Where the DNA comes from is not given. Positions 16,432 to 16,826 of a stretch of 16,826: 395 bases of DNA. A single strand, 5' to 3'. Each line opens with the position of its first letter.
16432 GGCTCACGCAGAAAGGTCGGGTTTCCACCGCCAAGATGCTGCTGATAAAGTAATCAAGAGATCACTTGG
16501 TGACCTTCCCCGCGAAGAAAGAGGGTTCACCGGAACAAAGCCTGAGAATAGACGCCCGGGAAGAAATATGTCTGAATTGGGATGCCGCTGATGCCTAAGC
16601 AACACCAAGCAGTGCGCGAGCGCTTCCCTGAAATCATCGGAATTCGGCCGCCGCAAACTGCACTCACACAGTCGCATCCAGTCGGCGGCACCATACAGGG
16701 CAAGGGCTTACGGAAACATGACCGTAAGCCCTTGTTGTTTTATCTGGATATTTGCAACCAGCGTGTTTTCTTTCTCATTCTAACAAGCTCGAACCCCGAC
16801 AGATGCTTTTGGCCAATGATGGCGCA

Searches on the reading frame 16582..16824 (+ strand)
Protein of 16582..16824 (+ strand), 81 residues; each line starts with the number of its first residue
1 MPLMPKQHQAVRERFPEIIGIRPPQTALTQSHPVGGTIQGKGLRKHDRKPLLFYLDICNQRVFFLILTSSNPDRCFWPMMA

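Call 24: search_protein_families(library=pfam, proteins=[window:16582-16824:+], max_evalue=10)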
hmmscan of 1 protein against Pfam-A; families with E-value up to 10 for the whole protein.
seq(81 aa): 0 families

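Call 25: search_protein_families(library=ncbifam, proteins=[window:16582-16824:+], max_evalue=10)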
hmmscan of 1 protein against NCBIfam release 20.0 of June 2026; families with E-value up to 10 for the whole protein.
seq(81 aa): 0 families
